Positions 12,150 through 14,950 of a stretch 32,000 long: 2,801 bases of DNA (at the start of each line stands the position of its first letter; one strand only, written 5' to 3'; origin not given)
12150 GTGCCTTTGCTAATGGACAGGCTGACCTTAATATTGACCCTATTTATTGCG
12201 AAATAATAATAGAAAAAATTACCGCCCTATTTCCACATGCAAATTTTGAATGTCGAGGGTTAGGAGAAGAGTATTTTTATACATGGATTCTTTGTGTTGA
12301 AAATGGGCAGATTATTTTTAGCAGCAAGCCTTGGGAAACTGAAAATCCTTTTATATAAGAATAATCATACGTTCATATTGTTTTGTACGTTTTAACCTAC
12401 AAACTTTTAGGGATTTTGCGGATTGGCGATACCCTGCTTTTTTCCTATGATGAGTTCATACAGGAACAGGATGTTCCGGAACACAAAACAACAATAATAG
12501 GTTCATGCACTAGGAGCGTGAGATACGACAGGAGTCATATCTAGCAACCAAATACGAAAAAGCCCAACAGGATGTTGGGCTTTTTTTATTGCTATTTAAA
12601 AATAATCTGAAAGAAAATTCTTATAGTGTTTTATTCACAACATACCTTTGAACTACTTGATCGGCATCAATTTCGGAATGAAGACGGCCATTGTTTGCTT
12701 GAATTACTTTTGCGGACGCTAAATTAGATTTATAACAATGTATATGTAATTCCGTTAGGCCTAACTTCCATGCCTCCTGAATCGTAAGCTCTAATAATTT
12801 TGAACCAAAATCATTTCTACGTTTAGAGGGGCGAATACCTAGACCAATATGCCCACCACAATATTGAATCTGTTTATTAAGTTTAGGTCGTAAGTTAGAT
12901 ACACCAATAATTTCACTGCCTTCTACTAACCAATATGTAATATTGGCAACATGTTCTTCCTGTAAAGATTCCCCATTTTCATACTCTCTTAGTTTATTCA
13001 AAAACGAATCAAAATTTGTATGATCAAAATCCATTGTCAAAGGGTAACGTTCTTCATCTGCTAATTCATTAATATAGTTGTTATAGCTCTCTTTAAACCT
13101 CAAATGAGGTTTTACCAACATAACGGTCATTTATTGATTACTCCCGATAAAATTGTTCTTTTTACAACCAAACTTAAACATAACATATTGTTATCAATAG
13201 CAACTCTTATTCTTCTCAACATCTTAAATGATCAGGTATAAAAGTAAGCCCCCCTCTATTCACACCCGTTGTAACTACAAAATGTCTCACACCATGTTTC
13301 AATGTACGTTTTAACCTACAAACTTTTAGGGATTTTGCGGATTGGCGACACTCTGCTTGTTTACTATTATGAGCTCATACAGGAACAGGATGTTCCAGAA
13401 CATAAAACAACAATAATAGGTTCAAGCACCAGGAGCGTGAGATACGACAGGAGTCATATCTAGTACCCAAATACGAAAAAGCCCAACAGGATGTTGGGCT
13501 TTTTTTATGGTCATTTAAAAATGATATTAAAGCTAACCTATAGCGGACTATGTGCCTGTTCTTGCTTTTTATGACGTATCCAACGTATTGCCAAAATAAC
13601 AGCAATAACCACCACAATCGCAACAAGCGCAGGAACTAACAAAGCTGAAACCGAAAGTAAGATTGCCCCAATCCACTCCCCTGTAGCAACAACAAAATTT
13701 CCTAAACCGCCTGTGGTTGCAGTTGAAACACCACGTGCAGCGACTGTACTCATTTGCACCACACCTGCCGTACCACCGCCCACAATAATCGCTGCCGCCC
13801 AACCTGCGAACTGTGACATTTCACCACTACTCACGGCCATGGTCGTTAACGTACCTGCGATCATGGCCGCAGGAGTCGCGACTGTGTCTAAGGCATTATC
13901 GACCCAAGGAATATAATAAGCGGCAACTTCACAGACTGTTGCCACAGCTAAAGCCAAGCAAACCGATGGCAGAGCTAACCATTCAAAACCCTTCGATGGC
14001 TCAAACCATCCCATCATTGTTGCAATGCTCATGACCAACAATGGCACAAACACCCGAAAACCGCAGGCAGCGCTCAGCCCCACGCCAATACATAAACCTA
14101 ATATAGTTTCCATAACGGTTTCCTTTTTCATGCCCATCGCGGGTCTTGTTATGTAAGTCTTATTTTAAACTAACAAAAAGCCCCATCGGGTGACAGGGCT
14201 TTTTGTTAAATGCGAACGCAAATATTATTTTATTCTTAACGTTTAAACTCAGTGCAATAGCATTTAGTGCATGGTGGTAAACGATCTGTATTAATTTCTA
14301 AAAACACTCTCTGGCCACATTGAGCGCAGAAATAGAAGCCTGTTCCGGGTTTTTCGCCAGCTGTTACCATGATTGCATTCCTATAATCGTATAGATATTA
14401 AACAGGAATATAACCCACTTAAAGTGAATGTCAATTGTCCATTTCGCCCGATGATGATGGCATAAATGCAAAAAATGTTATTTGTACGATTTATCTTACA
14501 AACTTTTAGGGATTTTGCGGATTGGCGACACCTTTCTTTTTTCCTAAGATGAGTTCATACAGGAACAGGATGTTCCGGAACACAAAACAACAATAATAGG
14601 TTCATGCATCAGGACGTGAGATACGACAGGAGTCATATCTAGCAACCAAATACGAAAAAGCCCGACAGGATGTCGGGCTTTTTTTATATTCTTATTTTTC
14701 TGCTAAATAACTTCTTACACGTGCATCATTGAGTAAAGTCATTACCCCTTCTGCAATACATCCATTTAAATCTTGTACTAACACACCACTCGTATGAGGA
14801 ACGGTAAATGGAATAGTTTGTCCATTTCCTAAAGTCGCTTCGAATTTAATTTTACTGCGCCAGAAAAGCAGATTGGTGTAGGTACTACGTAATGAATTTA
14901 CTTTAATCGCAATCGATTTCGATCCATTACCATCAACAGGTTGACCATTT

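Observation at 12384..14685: Cluster of three paralogous sRNA genes with Gac/Csr (Rsm) architecture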

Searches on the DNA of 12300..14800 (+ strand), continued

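Call 110: search_with_rna_model(model_id=R1, sources=[L115, L116, L117, L118, L119, L120, L121, L122, L123, L124, L111, L112, L113, L114], max_evalue=0.001, make_alignment=true)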
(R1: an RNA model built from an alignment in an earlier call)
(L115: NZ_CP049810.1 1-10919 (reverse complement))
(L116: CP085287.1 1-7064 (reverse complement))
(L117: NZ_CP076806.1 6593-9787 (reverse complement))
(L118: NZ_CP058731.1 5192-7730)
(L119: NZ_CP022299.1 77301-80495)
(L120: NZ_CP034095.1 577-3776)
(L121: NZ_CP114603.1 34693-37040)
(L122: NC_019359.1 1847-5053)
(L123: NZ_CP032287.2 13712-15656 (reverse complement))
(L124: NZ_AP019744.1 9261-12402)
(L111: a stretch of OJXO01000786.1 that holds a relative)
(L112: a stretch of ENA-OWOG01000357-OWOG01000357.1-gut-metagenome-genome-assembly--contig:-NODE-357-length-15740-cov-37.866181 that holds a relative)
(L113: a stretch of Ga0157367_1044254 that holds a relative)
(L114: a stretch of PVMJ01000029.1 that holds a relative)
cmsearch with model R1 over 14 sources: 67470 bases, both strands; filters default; matches with E-value up to 0.001: 19.
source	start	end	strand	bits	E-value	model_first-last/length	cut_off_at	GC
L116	4060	4184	+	125.9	1e-23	1-130/130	no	0.44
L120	1573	1702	+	114.9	1.7e-21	1-130/130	no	0.42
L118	1577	1697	+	109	2.7e-20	1-130/130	no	0.45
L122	1578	1708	+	96.8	7.6e-18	1-130/130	no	0.43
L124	1519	1643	+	96.4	9.2e-18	1-130/130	no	0.45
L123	324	446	+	94.1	2.7e-17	1-130/130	no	0.46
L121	1576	1699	+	91.9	7.5e-17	1-130/130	no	0.41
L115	6075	6192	+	83.7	3.4e-15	1-130/130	no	0.47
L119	1573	1696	+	83.3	4.1e-15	1-130/130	no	0.43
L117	1578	1696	+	83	4.7e-15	1-130/130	no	0.45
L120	1670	1800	-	32.2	8.6e-05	1-130/130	no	0.31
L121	1667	1768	-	32.1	8.8e-05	1-130/130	no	0.29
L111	1002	1084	+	30.8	0.00016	1-130/130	no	0.27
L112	5815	5897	-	30.8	0.00016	1-130/130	no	0.27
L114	1652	1734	+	30.8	0.00016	1-130/130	no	0.27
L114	6098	6215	+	29.5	0.0003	1-130/130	no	0.36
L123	414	510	-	29.1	0.00036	1-130/130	no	0.35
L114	6183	6339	-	27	0.00096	1-130/130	no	0.36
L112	1335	1451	-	26.9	0.00097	1-130/130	no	0.37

Alignment A5: 19 matches aligned to the model, 215 columns, each read 5' to 3' on its own strand. Consensus structure (alignment columns), stored with it:
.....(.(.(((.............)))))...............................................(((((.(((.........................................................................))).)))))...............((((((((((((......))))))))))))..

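Call 115: get_annotated_region(hit=H13, flank=2500)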
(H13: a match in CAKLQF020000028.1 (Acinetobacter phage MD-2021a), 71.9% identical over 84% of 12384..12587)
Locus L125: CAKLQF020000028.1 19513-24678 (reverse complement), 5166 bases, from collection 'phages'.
description: Acinetobacter phage MD-2021a strain 5899STDY8049186 genome assembly, contig: ERS3583562SCcontig000028, whole genome shotgun sequence.
organism: Acinetobacter phage MD-2021a (NCBI taxid 2899278)
taxonomy: Viruses; Duplodnaviria; Heunggongvirae; Uroviricota; Caudoviricetes
host: -; source: not known; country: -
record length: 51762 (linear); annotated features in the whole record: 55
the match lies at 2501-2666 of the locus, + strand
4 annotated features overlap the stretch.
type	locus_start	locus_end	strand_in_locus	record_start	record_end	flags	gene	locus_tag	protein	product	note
CDS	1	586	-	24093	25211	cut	pilT_3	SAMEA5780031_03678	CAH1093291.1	twitching motility family protein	-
CDS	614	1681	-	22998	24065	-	pilT_2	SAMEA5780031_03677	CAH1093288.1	twitching motility family protein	-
CDS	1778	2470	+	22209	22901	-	yggS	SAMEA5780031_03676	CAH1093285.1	putative amino acid racemase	-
CDS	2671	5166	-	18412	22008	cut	sbcC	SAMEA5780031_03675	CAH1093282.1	exonuclease SbcC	-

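Call 116: get_annotated_region(hit=H15, flank=2500)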
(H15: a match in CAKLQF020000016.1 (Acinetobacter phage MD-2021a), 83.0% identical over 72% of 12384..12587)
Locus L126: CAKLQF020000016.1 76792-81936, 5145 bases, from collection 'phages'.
description: Acinetobacter phage MD-2021a strain 5899STDY8049186 genome assembly, contig: ERS3583562SCcontig000016, whole genome shotgun sequence.
organism: Acinetobacter phage MD-2021a (NCBI taxid 2899278)
taxonomy: Viruses; Duplodnaviria; Heunggongvirae; Uroviricota; Caudoviricetes
host: -; source: not known; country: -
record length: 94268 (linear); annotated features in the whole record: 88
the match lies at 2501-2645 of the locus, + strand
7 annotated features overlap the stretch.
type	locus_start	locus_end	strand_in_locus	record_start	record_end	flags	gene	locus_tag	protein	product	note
CDS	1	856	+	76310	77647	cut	-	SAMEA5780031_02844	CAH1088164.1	Monoamine oxidase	-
CDS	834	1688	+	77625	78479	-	-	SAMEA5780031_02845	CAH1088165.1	Predicted O-methyltransferase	-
CDS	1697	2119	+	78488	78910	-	-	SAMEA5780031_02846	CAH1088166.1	Uncharacterized conserved protein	-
CDS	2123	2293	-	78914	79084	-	-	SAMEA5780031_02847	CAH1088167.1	Uncharacterised protein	-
tRNA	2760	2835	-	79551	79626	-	-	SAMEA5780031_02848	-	tRNA-Thr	-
CDS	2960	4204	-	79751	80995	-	ynfM_4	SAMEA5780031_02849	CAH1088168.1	major facilitator superfamily protein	-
CDS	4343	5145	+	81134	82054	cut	ynfL_2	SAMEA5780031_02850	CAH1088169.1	putative transcriptional regulator LysR-type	-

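Call 117: search_with_rna_model(model_id=R1, sources=[L125, L126], max_evalue=0.01, show_alignments=2)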
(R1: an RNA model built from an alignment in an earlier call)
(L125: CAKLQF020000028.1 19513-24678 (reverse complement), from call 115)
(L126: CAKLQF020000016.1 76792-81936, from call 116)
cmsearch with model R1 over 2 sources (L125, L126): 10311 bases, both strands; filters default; matches with E-value up to 0.01: 4.
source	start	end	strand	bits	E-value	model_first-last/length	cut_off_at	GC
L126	2517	2646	+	115.4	2e-22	1-130/130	no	0.39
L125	2545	2667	+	77.9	7.5e-15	1-130/130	no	0.41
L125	2635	2748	-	26.4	0.00019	1-130/130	no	0.44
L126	2614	2671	-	23.4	0.00077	1-130/130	no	0.33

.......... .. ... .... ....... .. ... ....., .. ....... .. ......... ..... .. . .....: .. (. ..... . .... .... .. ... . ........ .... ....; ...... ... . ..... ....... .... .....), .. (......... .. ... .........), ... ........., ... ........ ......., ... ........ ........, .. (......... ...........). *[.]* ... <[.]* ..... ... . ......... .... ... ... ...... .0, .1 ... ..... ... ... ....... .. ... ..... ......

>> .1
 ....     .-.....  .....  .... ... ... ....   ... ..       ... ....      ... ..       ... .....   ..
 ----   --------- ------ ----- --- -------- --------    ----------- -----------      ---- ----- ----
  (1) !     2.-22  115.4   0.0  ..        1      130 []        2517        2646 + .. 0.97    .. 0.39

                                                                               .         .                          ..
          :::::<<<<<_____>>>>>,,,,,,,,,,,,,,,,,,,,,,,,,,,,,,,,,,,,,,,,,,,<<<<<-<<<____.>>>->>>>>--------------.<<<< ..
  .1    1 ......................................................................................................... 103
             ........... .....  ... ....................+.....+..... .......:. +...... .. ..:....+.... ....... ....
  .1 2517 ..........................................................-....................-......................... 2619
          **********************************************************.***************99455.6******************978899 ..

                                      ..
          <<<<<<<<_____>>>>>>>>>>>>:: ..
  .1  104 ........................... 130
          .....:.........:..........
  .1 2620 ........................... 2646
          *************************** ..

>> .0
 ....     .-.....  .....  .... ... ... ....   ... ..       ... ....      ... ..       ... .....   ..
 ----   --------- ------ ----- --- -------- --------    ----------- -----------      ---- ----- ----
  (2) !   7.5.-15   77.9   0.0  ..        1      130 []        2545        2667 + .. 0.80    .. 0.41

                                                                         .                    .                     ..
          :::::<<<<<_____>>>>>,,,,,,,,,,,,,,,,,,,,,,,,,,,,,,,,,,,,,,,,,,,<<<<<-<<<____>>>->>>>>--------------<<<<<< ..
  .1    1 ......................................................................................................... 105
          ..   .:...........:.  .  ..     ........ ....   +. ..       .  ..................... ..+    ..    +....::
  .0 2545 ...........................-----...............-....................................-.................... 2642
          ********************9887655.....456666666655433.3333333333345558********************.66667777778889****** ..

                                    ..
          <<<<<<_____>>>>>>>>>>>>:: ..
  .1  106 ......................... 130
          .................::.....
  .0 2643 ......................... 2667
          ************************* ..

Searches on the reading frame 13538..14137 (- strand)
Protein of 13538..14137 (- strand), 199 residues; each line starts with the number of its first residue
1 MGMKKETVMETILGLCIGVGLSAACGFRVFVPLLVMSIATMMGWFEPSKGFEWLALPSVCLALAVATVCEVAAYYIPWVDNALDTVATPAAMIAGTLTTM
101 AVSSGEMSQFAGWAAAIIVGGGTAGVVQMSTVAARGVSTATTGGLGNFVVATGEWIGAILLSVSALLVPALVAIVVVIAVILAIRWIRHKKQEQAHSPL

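Call 36: find_encoding_contigs(protein=window:13538-14137:-, flank=3000, max_places=6)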
Protein window:13538-14137:- (199 aa): 24 contigs read that carry it; 6 places shown.
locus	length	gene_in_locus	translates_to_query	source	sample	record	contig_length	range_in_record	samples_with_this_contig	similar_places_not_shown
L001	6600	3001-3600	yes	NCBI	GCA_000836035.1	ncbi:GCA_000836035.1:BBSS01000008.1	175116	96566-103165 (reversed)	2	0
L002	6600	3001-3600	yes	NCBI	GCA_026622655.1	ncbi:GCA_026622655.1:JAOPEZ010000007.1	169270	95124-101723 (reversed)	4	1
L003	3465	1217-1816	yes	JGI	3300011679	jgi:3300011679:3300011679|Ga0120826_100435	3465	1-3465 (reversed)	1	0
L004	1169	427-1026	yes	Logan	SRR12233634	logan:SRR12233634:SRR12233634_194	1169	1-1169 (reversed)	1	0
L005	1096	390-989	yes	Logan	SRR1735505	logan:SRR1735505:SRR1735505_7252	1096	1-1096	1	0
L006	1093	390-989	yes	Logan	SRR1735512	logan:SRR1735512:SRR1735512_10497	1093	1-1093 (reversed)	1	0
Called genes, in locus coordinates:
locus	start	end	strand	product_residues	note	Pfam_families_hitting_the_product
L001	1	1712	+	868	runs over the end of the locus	PF00330:Aconitase, PF00694:Aconitase_C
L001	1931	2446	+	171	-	-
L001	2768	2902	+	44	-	PF07295:DUF1451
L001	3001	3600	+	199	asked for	PF13548:DUF4126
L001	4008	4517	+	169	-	PF13302:Acetyltransf_3 (weak), PF00583:Acetyltransf_1 (weak)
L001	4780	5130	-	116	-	-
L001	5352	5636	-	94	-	-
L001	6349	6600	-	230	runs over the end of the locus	-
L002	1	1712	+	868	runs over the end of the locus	PF00330:Aconitase, PF00694:Aconitase_C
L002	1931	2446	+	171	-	-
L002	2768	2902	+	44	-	PF07295:DUF1451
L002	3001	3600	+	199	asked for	PF13548:DUF4126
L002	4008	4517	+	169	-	PF13302:Acetyltransf_3 (weak), PF00583:Acetyltransf_1 (weak)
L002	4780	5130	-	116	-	-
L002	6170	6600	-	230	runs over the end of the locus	-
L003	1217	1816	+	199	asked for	PF13548:DUF4126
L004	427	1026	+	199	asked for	PF13548:DUF4126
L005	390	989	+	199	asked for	PF13548:DUF4126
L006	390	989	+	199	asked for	PF13548:DUF4126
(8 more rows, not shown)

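Call 44: find_homologous_proteins(query=window:13538-14137:-, max_evalue=1e-20)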
Query window:13538-14137:- (199 aa): 6456 proteins with E <= 1e-20 among 8000 candidates; the best 120 are listed.
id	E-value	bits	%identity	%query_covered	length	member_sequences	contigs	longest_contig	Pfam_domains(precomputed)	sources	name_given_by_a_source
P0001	4.6e-118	410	100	100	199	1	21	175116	PF13548.12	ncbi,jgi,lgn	-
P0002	6.8e-118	410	99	100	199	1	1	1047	PF13548.12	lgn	-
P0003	8.9e-118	409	99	100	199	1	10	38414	PF13548.12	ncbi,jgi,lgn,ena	-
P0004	8.9e-118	409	99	100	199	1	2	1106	PF13548.12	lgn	-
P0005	1.1e-117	409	99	100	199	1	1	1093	PF13548.12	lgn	-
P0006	1.1e-117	409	99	100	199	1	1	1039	PF13548.12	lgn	-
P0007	1.1e-117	409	99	100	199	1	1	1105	PF13548.12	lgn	-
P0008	1.3e-117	409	99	100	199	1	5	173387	PF13548.12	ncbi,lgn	-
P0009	1.7e-117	408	99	100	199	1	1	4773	PF13548.12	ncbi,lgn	-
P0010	2.0e-117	408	99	100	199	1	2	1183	PF13548.12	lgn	-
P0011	2.6e-117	408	99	100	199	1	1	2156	PF13548.12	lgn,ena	-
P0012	3.0e-117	407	98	100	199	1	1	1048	PF13548.12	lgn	-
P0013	3.0e-117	407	99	100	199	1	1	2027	PF13548.12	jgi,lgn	-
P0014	3.5e-117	407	99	100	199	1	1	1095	PF13548.12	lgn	-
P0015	3.5e-117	407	98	100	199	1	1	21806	PF13548.12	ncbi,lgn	-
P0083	1.8e-105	369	94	96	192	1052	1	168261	PF13548.12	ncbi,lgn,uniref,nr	ncbi:DUF4126 domain-containing protein [Acinetobacter baumannii]|uniref:DUF4126 domain-containing pr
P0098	4.2e-93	329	81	96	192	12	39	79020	PF13548.12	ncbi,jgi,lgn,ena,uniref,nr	ncbi:DUF4126 domain-containing protein [uncultured Acinetobacter sp.]|uniref:DUF4126 domain-containi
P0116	1.4e-92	327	79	95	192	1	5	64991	PF13548.12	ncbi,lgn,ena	-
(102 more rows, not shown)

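Call 45: find_encoding_contigs(protein=P0083, flank=4000, max_places=3)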
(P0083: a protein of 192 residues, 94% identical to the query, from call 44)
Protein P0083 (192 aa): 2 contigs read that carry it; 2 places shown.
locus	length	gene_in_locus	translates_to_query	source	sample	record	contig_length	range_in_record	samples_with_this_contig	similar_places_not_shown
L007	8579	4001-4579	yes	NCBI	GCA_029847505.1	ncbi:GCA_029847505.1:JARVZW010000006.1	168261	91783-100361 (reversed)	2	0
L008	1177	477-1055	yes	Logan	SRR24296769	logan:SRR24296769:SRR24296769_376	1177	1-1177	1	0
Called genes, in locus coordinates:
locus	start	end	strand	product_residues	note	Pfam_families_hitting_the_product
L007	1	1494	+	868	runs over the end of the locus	PF00330:Aconitase, PF00694:Aconitase_C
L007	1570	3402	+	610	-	-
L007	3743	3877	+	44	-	PF07295:DUF1451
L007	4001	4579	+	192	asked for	PF13548:DUF4126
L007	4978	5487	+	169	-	PF13302:Acetyltransf_3 (faint), PF00583:Acetyltransf_1 (weak)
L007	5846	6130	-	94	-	-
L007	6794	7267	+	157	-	PF16133:DUF4844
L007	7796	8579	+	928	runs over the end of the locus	PF05954:Phage_GPD, PF04717:Phage_base_V, PF13296:T6SS_Vgr, PF10106:DUF2345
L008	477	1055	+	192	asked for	PF13548:DUF4126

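Call 46: find_encoding_contigs(protein=P0098, flank=4000, max_places=3)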
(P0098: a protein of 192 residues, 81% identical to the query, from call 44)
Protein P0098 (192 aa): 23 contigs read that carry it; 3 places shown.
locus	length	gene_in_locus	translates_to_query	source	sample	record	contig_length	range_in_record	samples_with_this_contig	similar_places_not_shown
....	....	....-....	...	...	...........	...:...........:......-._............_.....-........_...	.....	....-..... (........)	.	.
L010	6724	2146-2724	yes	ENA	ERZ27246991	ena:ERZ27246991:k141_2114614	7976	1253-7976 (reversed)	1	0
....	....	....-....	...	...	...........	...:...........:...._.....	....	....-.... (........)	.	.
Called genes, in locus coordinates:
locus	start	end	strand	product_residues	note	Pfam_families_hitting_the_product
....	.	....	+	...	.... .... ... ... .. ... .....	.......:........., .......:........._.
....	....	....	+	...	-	-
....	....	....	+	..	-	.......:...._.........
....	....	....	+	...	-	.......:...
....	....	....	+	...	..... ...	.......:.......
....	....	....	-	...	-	-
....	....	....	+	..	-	-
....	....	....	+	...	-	-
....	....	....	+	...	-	-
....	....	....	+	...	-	-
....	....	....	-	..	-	-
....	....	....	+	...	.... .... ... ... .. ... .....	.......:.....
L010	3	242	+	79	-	?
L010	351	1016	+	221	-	-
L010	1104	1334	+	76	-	PF04014:MazE_antitoxin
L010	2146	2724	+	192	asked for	PF13548:DUF4126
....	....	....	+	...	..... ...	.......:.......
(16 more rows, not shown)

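Call 47: find_encoding_contigs(protein=P0116, flank=4000, max_places=3)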
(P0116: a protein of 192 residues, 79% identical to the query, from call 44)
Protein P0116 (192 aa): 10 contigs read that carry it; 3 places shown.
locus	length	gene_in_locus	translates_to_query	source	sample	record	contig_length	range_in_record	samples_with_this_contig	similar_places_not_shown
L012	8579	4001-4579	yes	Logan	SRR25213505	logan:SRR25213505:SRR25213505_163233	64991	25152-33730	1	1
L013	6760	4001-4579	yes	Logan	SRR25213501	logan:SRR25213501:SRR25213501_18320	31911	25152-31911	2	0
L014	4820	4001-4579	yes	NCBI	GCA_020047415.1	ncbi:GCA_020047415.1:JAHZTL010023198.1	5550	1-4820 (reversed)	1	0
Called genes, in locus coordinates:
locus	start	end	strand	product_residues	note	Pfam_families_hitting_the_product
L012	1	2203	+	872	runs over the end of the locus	PF00330:Aconitase, PF00694:Aconitase_C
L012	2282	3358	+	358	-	-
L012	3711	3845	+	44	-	PF07295:DUF1451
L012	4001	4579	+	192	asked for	PF13548:DUF4126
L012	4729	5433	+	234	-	-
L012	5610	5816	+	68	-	-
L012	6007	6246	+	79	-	PF21742:DUF6868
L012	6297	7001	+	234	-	PF06210:DUF1003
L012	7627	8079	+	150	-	-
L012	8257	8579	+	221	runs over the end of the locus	PF00849:PseudoU_synth_2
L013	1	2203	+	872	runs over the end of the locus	PF00330:Aconitase, PF00694:Aconitase_C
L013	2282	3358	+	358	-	-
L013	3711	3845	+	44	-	PF07295:DUF1451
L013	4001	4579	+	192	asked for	PF13548:DUF4126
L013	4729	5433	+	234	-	-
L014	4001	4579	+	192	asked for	PF13548:DUF4126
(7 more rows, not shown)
